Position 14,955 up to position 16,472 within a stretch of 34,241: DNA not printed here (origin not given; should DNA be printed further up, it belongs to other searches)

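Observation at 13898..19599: Racemase / Asl-like ATP-grasp ligase / AsnB / MurE packed as one operon: candidate side-chain tailoring pathway with a PLP racemase where an Asp racemase is usual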

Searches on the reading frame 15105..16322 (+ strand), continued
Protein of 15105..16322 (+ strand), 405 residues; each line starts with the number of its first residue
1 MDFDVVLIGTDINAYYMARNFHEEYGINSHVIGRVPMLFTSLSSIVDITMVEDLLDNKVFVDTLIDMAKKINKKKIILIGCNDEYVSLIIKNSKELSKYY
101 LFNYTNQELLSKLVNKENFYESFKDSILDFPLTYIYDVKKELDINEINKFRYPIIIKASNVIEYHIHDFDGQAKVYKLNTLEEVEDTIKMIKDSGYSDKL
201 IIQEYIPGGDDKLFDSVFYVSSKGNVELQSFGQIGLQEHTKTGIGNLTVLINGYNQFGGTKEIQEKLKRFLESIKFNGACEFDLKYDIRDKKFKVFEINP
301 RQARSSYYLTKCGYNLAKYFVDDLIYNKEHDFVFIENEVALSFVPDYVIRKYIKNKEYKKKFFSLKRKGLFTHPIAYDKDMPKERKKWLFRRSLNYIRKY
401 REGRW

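Call 72: find_encoding_contigs(protein=P0188, flank=5000, max_places=1)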
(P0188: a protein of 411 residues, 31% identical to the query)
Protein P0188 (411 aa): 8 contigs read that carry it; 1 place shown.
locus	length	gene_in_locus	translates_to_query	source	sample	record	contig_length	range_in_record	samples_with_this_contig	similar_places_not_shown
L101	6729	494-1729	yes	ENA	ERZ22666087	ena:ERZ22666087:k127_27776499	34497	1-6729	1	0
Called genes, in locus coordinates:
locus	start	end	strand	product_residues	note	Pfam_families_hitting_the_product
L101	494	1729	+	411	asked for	-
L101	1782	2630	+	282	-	PF03881:Fructosamin_kin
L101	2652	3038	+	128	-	PF04020:Phage_holin_4_2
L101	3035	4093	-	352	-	PF01544:CorA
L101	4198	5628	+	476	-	PF00206:Lyase_1, PF08328:ASL_C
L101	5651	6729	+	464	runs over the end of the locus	-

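Call 79: find_homologous_proteins(query=P0094, max_evalue=1e-30)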
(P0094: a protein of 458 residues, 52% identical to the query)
Query P0094 (458 aa): 1631 proteins with E <= 1e-30 among 7732 candidates; the best 120 are listed.
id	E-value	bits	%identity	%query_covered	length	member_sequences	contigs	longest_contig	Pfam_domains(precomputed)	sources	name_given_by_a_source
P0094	0.0e+0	1050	100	100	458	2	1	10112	-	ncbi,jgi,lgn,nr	ncbi:MAG: hypothetical protein LBB42_05350 [Coriobacteriales bacterium]|jgi:D-aspartate ligase|nr:hy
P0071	7.5e-196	669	70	89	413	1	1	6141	-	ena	-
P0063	1.1e-165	570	60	89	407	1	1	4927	-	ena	-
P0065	1.2e-165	570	63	90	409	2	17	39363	-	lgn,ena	-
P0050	2.4e-163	562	61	89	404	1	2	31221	-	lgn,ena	-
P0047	3.5e-163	562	61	89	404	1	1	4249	-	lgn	-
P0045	1.8e-161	556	60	90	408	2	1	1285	-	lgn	-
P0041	3.0e-159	549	60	89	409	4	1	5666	-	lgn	-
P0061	9.1e-159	547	60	89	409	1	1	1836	-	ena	-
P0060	9.1e-159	547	61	89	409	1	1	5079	-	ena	-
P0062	2.8e-158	545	59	90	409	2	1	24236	-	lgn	-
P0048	3.0e-158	545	60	89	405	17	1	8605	-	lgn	-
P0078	1.2e-157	543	59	89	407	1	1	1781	-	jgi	jgi:D-aspartate ligase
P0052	1.3e-157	543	60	89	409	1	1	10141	-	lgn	-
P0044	3.8e-156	538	61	89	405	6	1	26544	-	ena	-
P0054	3.5e-155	535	59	87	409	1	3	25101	-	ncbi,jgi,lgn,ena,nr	ncbi:MAG TPA: carboxylate--amine ligase [Bacilli bacterium]|nr:carboxylate--amine ligase [Bacilli ba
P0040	2.8e-147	509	56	89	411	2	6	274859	-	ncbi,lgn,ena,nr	ncbi:MAG: carboxylate--amine ligase [Clostridia bacterium]|nr:carboxylate--amine ligase [Clostridia 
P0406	3.7e-143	496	55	90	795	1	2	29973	PF00842.28,PF01168.27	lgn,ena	-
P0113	1.0e-139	484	55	88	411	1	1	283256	-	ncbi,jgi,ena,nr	ncbi:carboxylate--amine ligase [Candidatus Saccharibacteria bacterium]|nr:carboxylate--amine ligase 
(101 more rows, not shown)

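Call 81: find_encoding_contigs(protein=P0406, flank=6000, max_places=2)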
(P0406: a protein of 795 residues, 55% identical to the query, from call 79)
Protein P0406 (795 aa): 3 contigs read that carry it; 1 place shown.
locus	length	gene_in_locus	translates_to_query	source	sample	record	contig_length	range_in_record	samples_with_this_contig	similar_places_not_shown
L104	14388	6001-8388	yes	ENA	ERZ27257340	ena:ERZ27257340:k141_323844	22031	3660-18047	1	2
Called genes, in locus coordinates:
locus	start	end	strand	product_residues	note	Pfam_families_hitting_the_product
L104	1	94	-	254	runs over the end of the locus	-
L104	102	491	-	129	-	-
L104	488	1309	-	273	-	PF08843:AbiEii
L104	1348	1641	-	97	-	PF01035:DNA_binding_1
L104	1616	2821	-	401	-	PF00375:SDF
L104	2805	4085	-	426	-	PF00155:Aminotran_1_2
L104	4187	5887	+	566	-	PF00664:ABC_membrane, PF00005:ABC_tran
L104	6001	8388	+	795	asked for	PF01168:Ala_racemase_N, PF00842:Ala_racemase_C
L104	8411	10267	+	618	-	PF13522:GATase_6, PF13537:GATase_7, PF12481:DUF3700 (faint), PF00733:Asn_synthase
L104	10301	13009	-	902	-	PF00690:Cation_ATPase_N, PF00122:E1-E2_ATPase, PF00702:Hydrolase, PF13246:Cation_ATPase, PF12710:HAD (weak), PF00689:Cation_ATPase_C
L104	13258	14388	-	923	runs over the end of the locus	PF01590:GAF, PF13185:GAF_2 (weak), PF00512:HisKA, PF02518:HATPase_c, PF00072:Response_reg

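Call 92: search_protein_families(library=pfam, proteins=[L016:5765-6886:+, L016:4914-5768:+, L036:5679-6908:+, L036:4979-5698:+, P0185], max_evalue=0.01)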
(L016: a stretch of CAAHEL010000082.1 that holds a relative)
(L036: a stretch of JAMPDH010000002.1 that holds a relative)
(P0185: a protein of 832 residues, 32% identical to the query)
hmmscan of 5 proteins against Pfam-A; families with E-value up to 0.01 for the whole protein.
L016:5765-6886:+ (373 aa): 0 families

L016:4914-5768:+ (284 aa): 1 family
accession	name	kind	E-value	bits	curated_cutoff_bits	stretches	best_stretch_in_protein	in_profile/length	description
PF02086.21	MethyltransfD12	-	7e-61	206.6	22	1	10-258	1-253/253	D12 class N6 adenine-specific DNA methyltransferase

L036:5679-6908:+ (409 aa): 2 families
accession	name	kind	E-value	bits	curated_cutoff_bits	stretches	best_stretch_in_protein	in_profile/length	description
PF06838.17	Met_gamma_lyase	-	5.6e-177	588.8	24.2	1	6-407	2-404/405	Methionine gamma-lyase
PF01053.26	Cys_Met_Meta_PP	-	5.7e-09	35.5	27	1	37-231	27-203/381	Cys/Met metabolism PLP-dependent enzyme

L036:4979-5698:+ (239 aa): 6 families
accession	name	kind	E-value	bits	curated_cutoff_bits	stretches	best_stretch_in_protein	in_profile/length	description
PF00106.31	adh_short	-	1.5e-36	126.1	26.6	1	5-192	1-192/195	short chain dehydrogenase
PF13561.12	adh_short_C2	-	2.2e-30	106.4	27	1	11-224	1-220/236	Enoyl-(Acyl carrier protein) reductase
PF08659.16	KR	-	8.8e-15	55.5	22.6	1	7-162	3-160/180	KR domain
PF01370.27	Epimerase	-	2.7e-06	27.4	20.9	1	7-165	1-156/240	NAD dependent epimerase/dehydratase family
PF02719.21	Polysacc_synt_2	-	0.00055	19.7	20.2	1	7-146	1-137/293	Polysaccharide biosynthesis protein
PF16363.11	GDP_Man_Dehyd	-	0.0062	16.5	27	0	8-76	1-73/332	GDP-mannose 4,6 dehydratase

P0185 (832 aa): 2 families
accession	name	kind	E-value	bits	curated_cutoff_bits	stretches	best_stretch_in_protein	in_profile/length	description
PF01041.23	DegT_DnrJ_EryC1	-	1.2e-15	58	19.8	1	49-183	61-192/360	DegT/DnrJ/EryC1/StrS aminotransferase family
PF15632.11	ATPgrasp_Ter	-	0.003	17.8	29.1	1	683-749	46-110/131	ATP-grasp in the biosynthetic pathway with Ter operon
